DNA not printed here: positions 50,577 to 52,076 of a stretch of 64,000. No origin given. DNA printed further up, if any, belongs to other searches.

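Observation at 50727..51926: Indoleamine 2,3-dioxygenase homologue in an archaeal genome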

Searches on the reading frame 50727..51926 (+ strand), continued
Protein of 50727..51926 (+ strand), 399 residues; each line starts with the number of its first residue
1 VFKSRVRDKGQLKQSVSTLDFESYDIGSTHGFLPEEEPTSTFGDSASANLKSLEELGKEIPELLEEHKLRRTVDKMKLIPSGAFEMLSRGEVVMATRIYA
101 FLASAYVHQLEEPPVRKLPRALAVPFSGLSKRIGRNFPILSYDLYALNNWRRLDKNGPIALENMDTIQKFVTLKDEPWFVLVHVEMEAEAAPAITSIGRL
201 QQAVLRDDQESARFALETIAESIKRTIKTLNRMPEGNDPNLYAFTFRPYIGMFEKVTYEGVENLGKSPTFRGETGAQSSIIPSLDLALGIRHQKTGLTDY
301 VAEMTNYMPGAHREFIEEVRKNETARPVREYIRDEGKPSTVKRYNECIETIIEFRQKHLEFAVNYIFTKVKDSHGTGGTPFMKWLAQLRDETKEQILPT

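Call 13: find_encoding_contigs(protein=P0002, flank=10000, max_places=2)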
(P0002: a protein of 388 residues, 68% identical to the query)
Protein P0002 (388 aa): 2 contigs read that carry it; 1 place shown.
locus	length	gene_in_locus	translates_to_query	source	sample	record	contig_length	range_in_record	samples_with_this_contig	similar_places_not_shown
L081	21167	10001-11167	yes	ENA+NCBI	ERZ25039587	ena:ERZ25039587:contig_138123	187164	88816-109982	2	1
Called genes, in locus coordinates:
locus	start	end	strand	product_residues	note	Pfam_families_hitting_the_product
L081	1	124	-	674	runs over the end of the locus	PF02463:SMC_N, PF13175:AAA_15 (weak), PF13476:AAA_23, PF13166:AAA_13 (faint), PF13558:SbcC_Walker_B (faint)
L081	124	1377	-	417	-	PF00149:Metallophos, PF12850:Metallophos_2 (faint)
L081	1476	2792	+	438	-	PF04894:Nre_N, PF04895:Nre_C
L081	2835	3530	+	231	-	PF01411:tRNA-synt_2c, PF07973:tRNA_SAD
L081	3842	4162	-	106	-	-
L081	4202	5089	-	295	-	PF00892:EamA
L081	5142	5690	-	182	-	PF01965:DJ-1_PfpI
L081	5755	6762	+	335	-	PF00296:Bac_luciferase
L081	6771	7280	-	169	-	PF00881:Nitroreductase, PF14512:TM1586_NiRdase (weak), PF00881:Nitroreductase (weak)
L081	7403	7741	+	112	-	PF01883:FeS_assembly_P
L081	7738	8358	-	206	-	PF21715:CggR_N (weak), PF14544:DUF4443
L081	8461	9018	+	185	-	-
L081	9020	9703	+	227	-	-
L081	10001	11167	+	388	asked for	PF01231:IDO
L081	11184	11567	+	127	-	-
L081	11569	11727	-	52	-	-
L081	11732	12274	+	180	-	PF11969:DcpS_C, PF01230:HIT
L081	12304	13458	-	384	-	PF00188:CAP (weak)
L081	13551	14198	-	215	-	-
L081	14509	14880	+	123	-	-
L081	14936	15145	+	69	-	-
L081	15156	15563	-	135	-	-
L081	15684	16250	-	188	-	-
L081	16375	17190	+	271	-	PF01497:Peripla_BP_2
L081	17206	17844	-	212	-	PF01738:DLH, PF12146:Hydrolase_4 (faint)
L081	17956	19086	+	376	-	PF01266:DAO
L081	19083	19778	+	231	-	PF00730:HhH-GPD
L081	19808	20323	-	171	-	-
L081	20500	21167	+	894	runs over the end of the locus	PF13302:Acetyltransf_3, PF00583:Acetyltransf_1, PF13508:Acetyltransf_7 (weak), PF02629:CoA_binding, PF13380:CoA_binding_2, PF13607:Succ_CoA_lig, PF19045:Ligase_CoA_2, PF13549:ATP-grasp_5, +1 more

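Call 14: find_encoding_contigs(protein=P0021, flank=10000, max_places=2)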
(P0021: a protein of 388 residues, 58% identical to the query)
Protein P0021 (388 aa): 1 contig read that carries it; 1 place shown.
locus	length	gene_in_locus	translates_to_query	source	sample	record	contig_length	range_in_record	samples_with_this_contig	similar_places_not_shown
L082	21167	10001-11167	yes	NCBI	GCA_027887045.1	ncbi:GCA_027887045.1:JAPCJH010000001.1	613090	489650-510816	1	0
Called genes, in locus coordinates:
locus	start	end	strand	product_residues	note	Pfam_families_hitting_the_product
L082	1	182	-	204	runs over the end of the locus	PF09335:VTT_dom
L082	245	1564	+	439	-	PF04894:Nre_N, PF04895:Nre_C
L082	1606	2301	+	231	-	PF01411:tRNA-synt_2c (weak), PF07973:tRNA_SAD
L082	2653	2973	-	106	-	-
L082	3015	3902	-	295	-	PF00892:EamA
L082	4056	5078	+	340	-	PF00296:Bac_luciferase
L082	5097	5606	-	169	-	PF00881:Nitroreductase (weak), PF14512:TM1586_NiRdase (faint), PF00881:Nitroreductase (weak)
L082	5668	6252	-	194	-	PF01596:Methyltransf_3, PF01135:PCMT, PF13847:Methyltransf_31 (weak), PF13649:Methyltransf_25 (weak), PF13578:Methyltransf_24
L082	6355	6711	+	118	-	PF01883:FeS_assembly_P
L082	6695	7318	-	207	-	PF22167:PH0730-like_N (weak), PF21715:CggR_N (weak), PF14544:DUF4443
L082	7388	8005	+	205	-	-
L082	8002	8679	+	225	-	-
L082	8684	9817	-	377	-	PF13088:BNR_2 (faint), PF14870:PSII_BNR (faint), PF25852:DUF6242_C (weak), PF15902:Sortilin-Vps10 (weak)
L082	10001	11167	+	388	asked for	PF01231:IDO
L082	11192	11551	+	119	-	-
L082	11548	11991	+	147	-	-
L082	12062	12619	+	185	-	PF12773:DZR (weak), PF13240:Zn_Ribbon_1, PF22570:LiaF-TM (weak)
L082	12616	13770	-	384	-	PF03321:GH3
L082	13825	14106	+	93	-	-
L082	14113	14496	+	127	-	-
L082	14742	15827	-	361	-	PF00817:IMS, PF11799:IMS_C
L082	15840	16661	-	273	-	PF01904:DUF72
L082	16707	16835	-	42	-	-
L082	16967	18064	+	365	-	PF00350:Dynamin_N (faint), PF03193:RsgA_GTPase (faint), PF00025:Arf (faint), PF01926:MMR_HSR1, PF02421:FeoB_N, PF09439:SRPRB (faint), PF16897:MMR_HSR1_Xtn, PF02824:TGS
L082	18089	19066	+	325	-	PF00005:ABC_tran, PF13304:AAA_21 (weak)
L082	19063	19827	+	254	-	PF01061:ABC2_membrane, PF12698:ABC2_membrane_3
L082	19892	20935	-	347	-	PF02073:Peptidase_M29 (faint)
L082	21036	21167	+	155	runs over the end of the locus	PF11969:DcpS_C, PF01230:HIT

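Call 15: find_encoding_contigs(protein=P0004, flank=10000, max_places=2)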
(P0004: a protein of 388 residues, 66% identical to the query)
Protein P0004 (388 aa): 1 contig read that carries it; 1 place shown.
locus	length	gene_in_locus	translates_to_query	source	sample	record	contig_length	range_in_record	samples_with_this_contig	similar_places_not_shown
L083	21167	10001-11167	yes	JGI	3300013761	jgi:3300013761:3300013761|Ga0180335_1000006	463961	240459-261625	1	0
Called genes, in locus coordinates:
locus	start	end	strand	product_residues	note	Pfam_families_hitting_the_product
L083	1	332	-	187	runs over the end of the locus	PF01965:DJ-1_PfpI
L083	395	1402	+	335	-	PF00296:Bac_luciferase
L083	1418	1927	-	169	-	PF14512:TM1586_NiRdase (faint), PF00881:Nitroreductase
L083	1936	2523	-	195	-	PF01596:Methyltransf_3, PF01135:PCMT (weak), PF13847:Methyltransf_31 (weak), PF08241:Methyltransf_11 (weak), PF13578:Methyltransf_24, PF13649:Methyltransf_25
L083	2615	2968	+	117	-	PF01883:FeS_assembly_P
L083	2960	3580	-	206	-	PF21715:CggR_N (weak), PF22167:PH0730-like_N, PF14544:DUF4443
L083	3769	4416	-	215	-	-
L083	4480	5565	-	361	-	PF00733:Asn_synthase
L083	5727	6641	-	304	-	PF01497:Peripla_BP_2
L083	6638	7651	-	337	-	PF01497:Peripla_BP_2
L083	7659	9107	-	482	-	PF01656:CbiA, PF13500:AAA_26, PF07685:GATase_3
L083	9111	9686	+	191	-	-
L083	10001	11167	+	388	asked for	PF01231:IDO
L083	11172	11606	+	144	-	-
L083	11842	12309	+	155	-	PF11969:DcpS_C, PF01230:HIT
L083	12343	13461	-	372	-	-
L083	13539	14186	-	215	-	-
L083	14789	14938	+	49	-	-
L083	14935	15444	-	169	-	-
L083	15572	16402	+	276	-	PF01497:Peripla_BP_2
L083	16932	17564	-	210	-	PF06195:DUF996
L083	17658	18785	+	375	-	PF01266:DAO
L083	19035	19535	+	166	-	PF02830:V4R (weak)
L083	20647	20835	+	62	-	PF01810:LysE (weak)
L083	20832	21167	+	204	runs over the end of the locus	PF02525:Flavodoxin_2, PF03358:FMN_red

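Call 30: search_protein_families(library=ncbifam, proteins=[window:50760-51926:+], max_evalue=0.001)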
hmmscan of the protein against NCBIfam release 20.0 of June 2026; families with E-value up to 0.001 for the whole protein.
window:50760-51926:+ (388 aa): 0 families

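Call 32: predict_structure(alignment_id=A1)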
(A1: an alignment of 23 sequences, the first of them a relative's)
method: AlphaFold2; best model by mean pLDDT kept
length: 399 residues; sequences in the alignment: 23
mean_pLDDT: 77.9   pTM: 0.81
mean pLDDT of the five models: 77.9, 77.3, 75.2, 74.9, 73.5
residues with pLDDT >= 90: 132; 70-90: 149; 50-70: 74; < 50: 44
segments of 3 or more residues with pLDDT < 50: 1-12, 146-150, 243-246, 248-251, 267-277, 371-377
pLDDT, mean of each block of 10 residues (from residue 1): 34 78 85 67 87 87 85 93 87 85 81 87 91 76 49 61 60 67 81 95 96 98 91 70 46 75 60 51 90 77 74 91 95 95 97 88 62 51 84 92
secondary structure, 60 per line:
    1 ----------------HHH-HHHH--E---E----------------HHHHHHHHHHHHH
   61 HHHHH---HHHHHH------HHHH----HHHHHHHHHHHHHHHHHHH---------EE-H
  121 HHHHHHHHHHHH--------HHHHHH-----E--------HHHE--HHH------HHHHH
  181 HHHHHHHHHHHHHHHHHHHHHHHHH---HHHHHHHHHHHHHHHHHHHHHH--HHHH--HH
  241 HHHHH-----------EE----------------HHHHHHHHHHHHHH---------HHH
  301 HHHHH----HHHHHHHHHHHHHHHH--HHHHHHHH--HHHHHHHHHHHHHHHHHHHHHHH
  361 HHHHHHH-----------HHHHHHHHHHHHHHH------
elements in order: H21-24 H48-65 H69-74 H81-84 H89-107 H120-132 H141-146 H176-205 H209-230 H233-236 H239-245 H275-288 H298-305 H310-325 H328-335 H338-367 H379-393

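Call 37: fold_search(model_id=the predicted structure, library=pdb)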
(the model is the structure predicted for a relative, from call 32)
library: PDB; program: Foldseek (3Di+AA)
matches with E <= 10: 693; with E <= 0.001: 161
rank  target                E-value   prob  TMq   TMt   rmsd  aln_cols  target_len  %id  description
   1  9uz2_A                3.5e-17  1.00  0.76  0.43   4.3       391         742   30  Crystal structure of the indoleamine 2,3-dioxygenagse 2 (IDO2) complexed with Cyanide ion (released 2026-04-08)
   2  9uyz_A                5.9e-17  1.00  0.76  0.43   4.3       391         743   30  Crystal structure of the indoleamine 2,3-dioxygenagse 2 (IDO2) complexed with 5-HT (released 2026-04-08)
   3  9uz0_A                7.0e-17  1.00  0.78  0.43   4.1       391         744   30  Crystal structure of the indoleamine 2,3-dioxygenagse 2 (IDO2) as resting state (released 2026-04-08)
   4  21om_A                1.1e-16  1.00  0.74  0.41   4.8       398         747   30  Crystal structure of the indoleamine 2,3-dioxygenagse 2 (IDO2) complexed with 5-hydroxy-L-Trp (released 2026-04-08)
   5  9uz3_A                1.6e-16  1.00  0.76  0.43   4.5       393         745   30  Crystal structure of the indoleamine 2,3-dioxygenagse 2 (IDO2) complexed with D-Trp (released 2026-04-08)
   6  9uz1_A                1.9e-16  1.00  0.78  0.43   3.9       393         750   31  Crystal structure of the indoleamine 2,3-dioxygenagse 2 (IDO2) H143Y mutant complexed with L-Trp (released 2026-04-08)
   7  9uyy_A                2.1e-16  1.00  0.75  0.42   4.4       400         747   30  Crystal structure of the indoleamine 2,3-dioxygenagse 2 (IDO2) complexed with L-Trp (released 2026-04-08)
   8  9uz4_A                2.3e-16  1.00  0.76  0.43   4.4       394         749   30  Crystal structure of the indoleamine 2,3-dioxygenagse 2 (IDO2) complexed with 5-methoxy-L-Trp (released 2026-04-08)
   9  21oo_A                3.4e-16  1.00  0.74  0.41   4.7       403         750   30  Crystal structure of the indoleamine 2,3-dioxygenagse 2 (IDO2) H143Y mutant complexed with 5-methyl-L-Trp (released 2026-04-08)
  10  9uz5_A                4.4e-16  1.00  0.78  0.44   3.8       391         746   31  Crystal structure of the indoleamine 2,3-dioxygenagse 2 (IDO2) complexed with 5-methyl-L-Trp (released 2026-04-08)
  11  21ok_A                4.8e-16  1.00  0.75  0.42   4.4       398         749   31  Crystal structure of the indoleamine 2,3-dioxygenagse 2 (IDO2) H143Y mutant complexed with 5-methoxy-L-Trp (released 2026-04-08)
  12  6o3i_A                9.1e-16  1.00  0.76  0.80   4.6       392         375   25  Crystal Structure of Human IDO1 bound to navoximod (NLG-919) (released 2019-07-17)
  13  6pu7_A                1.4e-15  1.00  0.75  0.80   4.5       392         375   25  Human IDO1 in complex with compound 17 (N-{2-[(4-{N-[(7S)-4-fluorobicyclo[4.2.0]octa-1,3,5-trien-7-yl]-N'-hydroxycarba (released 2019-12-04)
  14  6kps_A                1.5e-15  1.00  0.75  0.80   4.5       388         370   25  Crystal structure of indoleamine 2,3-dioxygenagse 1 (IDO1) in complex with compound 36 (released 2020-03-25)
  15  6azu_B                1.8e-15  1.00  0.74  0.80   4.4       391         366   24  Holo IDO1 crystal structure (released 2018-03-21)
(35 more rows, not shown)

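Call 48: find_homologous_proteins(query=L002:8301-8675:+, max_evalue=0.001)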
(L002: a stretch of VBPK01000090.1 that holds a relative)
Query L002:8301-8675:+ (124 aa): 476 proteins with E <= 0.001 among 498 candidates; the best 120 are listed.
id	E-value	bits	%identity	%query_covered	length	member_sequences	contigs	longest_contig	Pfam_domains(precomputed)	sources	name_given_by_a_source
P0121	1.0e-75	269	100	100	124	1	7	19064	-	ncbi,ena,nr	ncbi:MAG: hypothetical protein E6K90_04440 [Thaumarchaeota archaeon]|nr:MAG: hypothetical protein E6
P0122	9.2e-75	266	98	100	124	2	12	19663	-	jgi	-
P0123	1.7e-74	265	98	100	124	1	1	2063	-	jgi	-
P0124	3.2e-74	265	98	100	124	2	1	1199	-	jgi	-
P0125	3.5e-73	261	95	100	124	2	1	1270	-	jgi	-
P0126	1.0e-72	260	95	100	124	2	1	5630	-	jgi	-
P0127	3.9e-72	258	94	100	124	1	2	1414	-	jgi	-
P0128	6.4e-71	254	93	100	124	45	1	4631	-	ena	-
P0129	1.1e-65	237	92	94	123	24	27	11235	-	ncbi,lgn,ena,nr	ncbi:MAG: hypothetical protein E6K84_01640 [Thaumarchaeota archaeon]|nr:MAG: hypothetical protein E6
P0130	6.0e-65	235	89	98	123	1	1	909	-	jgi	jgi:hypothetical protein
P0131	4.4e-63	229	84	98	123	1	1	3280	-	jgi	jgi:hypothetical protein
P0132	1.2e-62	227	84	98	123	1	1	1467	-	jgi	jgi:hypothetical protein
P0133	1.2e-58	214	85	91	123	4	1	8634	-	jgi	jgi:hypothetical protein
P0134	8.1e-58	212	84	93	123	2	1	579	-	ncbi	-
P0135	9.9e-58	211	81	94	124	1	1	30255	-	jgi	-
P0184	1.4e-41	159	65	90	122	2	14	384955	-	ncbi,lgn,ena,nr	ncbi:MAG: hypothetical protein JRN58_00650 [Nitrososphaerota archaeon]|nr:hypothetical protein [Nitr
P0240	5.8e-40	154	62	90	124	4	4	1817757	-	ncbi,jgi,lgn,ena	-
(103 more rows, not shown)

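Call 49: find_encoding_contigs(protein=P0240, flank=8000, max_places=2)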
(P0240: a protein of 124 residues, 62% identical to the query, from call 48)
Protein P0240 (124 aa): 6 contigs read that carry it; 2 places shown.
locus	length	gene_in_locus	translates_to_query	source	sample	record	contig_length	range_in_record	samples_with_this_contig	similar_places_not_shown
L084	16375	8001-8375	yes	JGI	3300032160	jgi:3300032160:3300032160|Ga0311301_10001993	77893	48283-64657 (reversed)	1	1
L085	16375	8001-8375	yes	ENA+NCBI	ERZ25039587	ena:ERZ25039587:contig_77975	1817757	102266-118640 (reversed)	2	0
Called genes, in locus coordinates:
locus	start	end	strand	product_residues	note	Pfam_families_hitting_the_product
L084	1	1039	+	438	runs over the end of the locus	PF04894:Nre_N, PF04895:Nre_C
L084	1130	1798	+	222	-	PF01411:tRNA-synt_2c (faint), PF07973:tRNA_SAD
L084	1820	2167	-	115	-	PF00903:Glyoxalase, PF12681:Glyoxalase_2 (faint), PF13669:Glyoxalase_4 (faint)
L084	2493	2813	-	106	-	-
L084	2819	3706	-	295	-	PF00892:EamA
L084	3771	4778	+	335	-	PF00296:Bac_luciferase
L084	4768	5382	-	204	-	PF01596:Methyltransf_3, PF01135:PCMT (weak), PF01209:Ubie_methyltran (weak), PF13847:Methyltransf_31, PF08241:Methyltransf_11 (weak), PF13578:Methyltransf_24, PF13649:Methyltransf_25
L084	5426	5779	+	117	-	PF01883:FeS_assembly_P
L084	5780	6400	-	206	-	PF21715:CggR_N (weak), PF22167:PH0730-like_N (weak), PF14544:DUF4443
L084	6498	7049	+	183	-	PF07155:ECF-ribofla_trS (weak)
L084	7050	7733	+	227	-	-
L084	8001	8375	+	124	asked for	-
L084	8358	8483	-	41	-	-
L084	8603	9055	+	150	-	PF11969:DcpS_C, PF01230:HIT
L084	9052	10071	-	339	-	PF00188:CAP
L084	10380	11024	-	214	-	-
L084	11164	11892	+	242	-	PF03853:YjeF_N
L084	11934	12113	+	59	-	-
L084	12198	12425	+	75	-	-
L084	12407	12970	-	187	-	-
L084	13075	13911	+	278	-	PF01497:Peripla_BP_2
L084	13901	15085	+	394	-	PF01266:DAO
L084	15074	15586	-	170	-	-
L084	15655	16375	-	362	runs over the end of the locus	PF00817:IMS, PF21999:IMS_HHH_1 (weak), PF11799:IMS_C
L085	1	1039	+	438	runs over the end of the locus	PF04894:Nre_N, PF04895:Nre_C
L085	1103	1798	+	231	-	PF01411:tRNA-synt_2c (faint), PF07973:tRNA_SAD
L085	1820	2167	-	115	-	PF00903:Glyoxalase, PF12681:Glyoxalase_2 (faint), PF13669:Glyoxalase_4 (faint)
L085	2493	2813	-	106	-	-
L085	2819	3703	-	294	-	PF00892:EamA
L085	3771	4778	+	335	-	PF00296:Bac_luciferase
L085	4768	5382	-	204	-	PF01596:Methyltransf_3, PF01135:PCMT (weak), PF01209:Ubie_methyltran (weak), PF13847:Methyltransf_31, PF08241:Methyltransf_11 (weak), PF13578:Methyltransf_24, PF13649:Methyltransf_25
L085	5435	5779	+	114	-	PF01883:FeS_assembly_P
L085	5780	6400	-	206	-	PF21715:CggR_N (weak), PF22167:PH0730-like_N (weak), PF14544:DUF4443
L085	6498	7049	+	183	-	PF07155:ECF-ribofla_trS (weak)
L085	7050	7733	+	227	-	-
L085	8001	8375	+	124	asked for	-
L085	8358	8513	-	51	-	-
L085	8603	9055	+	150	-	PF11969:DcpS_C, PF01230:HIT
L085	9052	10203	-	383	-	PF00188:CAP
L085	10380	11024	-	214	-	-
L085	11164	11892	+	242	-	PF03853:YjeF_N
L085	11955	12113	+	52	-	-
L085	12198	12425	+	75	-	-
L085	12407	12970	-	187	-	-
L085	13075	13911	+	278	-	PF01497:Peripla_BP_2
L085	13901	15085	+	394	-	PF01266:DAO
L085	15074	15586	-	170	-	-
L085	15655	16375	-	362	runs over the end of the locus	PF00817:IMS, PF21999:IMS_HHH_1 (weak), PF11799:IMS_C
